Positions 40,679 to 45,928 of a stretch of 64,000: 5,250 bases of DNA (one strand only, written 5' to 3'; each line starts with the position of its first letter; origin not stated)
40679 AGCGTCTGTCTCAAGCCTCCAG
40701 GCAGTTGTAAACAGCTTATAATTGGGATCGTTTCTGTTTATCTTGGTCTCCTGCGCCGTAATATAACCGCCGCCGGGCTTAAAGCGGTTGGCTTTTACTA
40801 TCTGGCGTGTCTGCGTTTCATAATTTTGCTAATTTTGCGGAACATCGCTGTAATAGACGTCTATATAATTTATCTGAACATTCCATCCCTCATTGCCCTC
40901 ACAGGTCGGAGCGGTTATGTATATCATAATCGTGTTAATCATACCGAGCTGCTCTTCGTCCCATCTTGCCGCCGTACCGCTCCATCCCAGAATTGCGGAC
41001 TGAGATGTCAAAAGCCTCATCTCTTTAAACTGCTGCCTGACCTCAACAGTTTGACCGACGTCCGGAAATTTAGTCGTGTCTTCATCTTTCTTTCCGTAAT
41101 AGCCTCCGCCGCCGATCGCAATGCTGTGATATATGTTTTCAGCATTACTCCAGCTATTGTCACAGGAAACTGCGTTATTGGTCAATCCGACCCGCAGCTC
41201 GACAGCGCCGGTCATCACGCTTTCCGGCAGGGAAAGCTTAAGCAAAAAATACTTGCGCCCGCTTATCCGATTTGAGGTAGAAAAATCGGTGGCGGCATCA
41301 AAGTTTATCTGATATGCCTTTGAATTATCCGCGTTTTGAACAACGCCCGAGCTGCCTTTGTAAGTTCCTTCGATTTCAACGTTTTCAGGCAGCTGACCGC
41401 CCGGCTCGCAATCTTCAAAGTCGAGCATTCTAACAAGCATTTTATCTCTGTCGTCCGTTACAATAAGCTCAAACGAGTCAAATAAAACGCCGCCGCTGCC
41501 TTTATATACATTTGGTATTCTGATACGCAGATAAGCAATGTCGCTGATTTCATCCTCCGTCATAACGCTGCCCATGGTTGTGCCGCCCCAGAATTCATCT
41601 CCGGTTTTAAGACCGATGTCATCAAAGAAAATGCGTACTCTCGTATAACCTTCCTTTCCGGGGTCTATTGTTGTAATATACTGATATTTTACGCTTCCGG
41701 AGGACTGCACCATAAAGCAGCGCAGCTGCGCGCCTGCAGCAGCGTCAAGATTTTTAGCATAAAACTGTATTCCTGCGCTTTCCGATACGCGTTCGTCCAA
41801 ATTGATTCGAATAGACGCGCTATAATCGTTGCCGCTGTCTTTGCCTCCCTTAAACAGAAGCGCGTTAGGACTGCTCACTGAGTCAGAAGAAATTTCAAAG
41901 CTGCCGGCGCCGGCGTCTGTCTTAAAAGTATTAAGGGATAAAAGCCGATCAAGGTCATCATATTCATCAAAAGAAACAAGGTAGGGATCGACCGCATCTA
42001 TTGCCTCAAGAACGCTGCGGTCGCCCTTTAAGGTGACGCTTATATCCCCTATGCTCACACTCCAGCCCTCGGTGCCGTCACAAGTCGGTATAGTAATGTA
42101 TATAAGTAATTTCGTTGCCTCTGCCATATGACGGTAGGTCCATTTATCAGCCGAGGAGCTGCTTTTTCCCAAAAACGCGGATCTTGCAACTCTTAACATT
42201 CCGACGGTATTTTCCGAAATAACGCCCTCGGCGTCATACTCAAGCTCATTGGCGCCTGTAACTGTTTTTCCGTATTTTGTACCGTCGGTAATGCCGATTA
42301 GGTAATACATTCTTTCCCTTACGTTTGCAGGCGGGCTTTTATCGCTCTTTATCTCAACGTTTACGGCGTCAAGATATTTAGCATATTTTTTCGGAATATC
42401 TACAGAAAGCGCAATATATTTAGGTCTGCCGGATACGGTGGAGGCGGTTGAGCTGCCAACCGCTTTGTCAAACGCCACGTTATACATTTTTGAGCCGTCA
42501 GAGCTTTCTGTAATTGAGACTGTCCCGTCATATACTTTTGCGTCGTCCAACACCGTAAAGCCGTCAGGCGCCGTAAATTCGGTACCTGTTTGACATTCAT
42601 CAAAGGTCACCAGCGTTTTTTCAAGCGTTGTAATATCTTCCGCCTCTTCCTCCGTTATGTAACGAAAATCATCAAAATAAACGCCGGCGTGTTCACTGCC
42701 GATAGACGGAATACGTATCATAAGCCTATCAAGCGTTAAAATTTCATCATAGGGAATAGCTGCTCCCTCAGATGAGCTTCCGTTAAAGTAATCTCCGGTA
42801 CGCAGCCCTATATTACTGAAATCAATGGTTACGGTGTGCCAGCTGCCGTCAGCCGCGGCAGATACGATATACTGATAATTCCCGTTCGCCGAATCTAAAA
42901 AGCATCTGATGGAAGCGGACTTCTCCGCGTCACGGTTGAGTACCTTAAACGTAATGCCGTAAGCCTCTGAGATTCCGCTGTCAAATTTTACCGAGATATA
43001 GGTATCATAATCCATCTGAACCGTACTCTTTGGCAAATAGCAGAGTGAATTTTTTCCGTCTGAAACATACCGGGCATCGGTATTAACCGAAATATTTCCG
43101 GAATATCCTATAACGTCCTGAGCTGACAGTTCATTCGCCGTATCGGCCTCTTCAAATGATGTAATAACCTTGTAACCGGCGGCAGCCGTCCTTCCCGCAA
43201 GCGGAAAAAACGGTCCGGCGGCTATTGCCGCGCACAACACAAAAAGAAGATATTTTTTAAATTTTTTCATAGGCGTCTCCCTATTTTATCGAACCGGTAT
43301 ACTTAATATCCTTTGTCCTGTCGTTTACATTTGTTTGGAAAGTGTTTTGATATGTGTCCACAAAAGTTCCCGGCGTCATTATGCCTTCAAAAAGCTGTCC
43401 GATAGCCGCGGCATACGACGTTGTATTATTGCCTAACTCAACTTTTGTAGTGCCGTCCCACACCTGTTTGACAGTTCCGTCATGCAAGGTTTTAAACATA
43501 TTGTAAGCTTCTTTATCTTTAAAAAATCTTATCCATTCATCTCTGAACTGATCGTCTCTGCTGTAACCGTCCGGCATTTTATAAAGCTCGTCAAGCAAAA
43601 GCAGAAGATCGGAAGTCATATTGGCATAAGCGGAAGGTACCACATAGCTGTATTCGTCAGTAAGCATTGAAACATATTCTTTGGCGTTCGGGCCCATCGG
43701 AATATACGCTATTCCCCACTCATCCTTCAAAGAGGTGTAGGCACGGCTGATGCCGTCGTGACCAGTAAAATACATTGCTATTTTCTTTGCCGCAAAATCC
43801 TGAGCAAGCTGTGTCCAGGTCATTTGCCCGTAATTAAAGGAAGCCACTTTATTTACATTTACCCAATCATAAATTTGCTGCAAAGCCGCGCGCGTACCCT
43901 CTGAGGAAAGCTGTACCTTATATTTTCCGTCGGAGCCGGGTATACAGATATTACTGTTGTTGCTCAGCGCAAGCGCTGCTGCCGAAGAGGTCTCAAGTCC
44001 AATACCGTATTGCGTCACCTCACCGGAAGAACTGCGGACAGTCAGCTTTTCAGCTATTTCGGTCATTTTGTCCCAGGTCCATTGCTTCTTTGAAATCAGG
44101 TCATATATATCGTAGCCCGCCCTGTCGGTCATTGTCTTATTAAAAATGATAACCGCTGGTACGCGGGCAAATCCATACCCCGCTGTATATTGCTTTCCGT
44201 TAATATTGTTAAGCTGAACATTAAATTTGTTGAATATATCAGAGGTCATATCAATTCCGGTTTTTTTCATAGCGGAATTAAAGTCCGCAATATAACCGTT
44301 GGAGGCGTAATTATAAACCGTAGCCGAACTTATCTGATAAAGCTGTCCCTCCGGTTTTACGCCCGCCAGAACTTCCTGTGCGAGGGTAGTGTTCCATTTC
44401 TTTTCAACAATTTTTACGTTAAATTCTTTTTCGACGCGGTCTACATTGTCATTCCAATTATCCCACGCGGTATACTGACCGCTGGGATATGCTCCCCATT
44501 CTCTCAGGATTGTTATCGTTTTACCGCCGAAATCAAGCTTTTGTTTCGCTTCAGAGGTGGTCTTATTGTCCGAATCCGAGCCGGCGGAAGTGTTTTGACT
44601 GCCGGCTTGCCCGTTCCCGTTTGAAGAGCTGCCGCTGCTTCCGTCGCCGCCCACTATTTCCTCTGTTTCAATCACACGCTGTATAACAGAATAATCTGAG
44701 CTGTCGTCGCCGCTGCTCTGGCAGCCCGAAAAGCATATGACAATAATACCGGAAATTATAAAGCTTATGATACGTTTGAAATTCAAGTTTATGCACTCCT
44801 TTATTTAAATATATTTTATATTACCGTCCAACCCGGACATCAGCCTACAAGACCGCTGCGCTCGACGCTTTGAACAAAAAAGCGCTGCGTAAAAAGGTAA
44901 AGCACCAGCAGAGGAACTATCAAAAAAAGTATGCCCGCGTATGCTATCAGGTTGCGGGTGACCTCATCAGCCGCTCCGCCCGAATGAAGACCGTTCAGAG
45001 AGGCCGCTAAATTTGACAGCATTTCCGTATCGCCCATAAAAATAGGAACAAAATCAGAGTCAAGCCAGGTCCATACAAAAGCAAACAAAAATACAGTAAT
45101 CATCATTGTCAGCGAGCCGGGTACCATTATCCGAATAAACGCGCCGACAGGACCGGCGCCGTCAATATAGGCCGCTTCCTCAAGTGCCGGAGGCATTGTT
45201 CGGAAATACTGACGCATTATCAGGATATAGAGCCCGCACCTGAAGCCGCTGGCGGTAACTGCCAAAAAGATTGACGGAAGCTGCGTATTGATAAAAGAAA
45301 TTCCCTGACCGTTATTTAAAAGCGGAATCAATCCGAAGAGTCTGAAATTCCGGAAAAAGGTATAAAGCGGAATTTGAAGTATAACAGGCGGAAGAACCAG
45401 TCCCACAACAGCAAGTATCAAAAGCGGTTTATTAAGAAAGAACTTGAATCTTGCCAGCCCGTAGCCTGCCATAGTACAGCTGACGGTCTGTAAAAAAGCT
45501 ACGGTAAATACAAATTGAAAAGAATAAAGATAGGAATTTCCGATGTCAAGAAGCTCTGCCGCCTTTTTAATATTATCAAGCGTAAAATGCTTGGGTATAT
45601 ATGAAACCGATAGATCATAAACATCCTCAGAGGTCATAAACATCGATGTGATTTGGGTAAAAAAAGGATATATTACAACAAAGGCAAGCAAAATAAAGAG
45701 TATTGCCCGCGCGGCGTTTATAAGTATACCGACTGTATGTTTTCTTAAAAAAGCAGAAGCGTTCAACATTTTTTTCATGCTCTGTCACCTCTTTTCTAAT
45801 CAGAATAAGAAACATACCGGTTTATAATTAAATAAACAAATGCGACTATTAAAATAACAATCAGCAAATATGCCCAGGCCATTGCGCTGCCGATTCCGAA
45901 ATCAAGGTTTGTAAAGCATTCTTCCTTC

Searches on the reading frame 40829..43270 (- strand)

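Call 6: search_protein_families(library=pfam, proteins=[window:40829-43270:-], max_evalue=0.01)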
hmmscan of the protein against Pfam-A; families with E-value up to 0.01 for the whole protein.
window:40829-43270:- (813 aa): 1 family
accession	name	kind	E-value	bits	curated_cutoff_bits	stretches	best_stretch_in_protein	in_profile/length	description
PF07949.17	YbbR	-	0.002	18.8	22.3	0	406-439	22-55/81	YbbR-like protein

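Call 23: search_protein_families(library=ncbifam, proteins=[window:40829-43270:-], max_evalue=0.001)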
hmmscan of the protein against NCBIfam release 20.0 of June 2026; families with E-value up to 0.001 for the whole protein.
window:40829-43270:- (813 aa): 0 families

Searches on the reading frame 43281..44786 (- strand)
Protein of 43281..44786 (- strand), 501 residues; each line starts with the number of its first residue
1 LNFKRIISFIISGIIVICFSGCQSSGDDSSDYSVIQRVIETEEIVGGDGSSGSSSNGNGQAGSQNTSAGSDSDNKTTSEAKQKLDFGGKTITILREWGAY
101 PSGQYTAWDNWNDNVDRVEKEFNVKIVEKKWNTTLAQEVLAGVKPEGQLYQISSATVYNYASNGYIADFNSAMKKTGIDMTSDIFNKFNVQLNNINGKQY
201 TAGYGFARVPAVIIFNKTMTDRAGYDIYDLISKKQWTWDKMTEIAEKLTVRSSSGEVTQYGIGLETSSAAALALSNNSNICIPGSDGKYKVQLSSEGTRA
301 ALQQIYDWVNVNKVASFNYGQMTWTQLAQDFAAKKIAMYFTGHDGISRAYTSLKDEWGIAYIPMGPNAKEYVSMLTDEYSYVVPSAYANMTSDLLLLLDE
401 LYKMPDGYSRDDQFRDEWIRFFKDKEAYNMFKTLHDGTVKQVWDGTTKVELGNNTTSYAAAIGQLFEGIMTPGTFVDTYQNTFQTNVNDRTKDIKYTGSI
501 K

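Call 6: search_protein_families(library=pfam, proteins=[window:43281-44786:-], max_evalue=0.01)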
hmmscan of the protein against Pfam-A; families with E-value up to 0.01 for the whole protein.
window:43281-44786:- (501 aa): 0 families

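Call 23: search_protein_families(library=ncbifam, proteins=[window:43281-44786:-], max_evalue=0.001)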
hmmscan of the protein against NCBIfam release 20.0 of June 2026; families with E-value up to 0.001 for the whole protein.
window:43281-44786:- (501 aa): 0 families

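Call 67: search_solved_structures(query=window:43281-44786:-, max_evalue=1)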
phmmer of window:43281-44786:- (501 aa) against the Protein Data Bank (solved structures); distinct sequences matched with E-value up to 1: 0.

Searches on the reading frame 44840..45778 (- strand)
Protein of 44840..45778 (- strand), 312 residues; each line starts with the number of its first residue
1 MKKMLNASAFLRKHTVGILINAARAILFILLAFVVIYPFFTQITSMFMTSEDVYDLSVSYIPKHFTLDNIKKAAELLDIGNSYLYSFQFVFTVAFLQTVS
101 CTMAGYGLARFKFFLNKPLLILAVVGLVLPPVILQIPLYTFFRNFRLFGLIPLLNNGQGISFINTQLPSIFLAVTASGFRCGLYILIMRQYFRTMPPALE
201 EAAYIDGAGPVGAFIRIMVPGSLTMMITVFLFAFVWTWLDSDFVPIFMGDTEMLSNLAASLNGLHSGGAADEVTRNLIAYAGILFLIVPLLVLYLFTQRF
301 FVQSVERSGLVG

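Call 6: search_protein_families(library=pfam, proteins=[window:44840-45778:-], max_evalue=0.01)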
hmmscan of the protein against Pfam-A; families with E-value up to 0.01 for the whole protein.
window:44840-45778:- (312 aa): 1 family
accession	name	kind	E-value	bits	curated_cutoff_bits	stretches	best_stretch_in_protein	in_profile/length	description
PF00528.27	BPD_transp_1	-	5.5e-13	49.5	26.4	1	103-301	3-178/184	Binding-protein-dependent transport system inner membrane component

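Call 23: search_protein_families(library=ncbifam, proteins=[window:44840-45778:-], max_evalue=0.001)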
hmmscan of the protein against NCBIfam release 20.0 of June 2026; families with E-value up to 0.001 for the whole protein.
window:44840-45778:- (312 aa): 5 families
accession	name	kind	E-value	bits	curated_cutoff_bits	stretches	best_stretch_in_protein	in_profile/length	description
NF008210.0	PRK10973.1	equivalog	1.6e-16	60.8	297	1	26-305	14-276/281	sn-glycerol-3-phosphate ABC transporter permease UgpE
NF008231.0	PRK10998.1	equivalog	1.6e-11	44.3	261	1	94-309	96-293/296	maltose ABC transporter permease MalG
NF040932.1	ABC_arch_GlcU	equivalog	2e-11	44.1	340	1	25-304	6-263/272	glucose ABC transporter permease GlcU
TIGR01581.1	Mo_ABC_porter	hypoth_equivalog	1.1e-10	41.4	210.3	1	86-234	26-168/225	ABC transporter permease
TIGR02141.1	modB_ABC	equivalog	9.5e-06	25.4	182.6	1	90-235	7-146/208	molybdate ABC transporter permease subunit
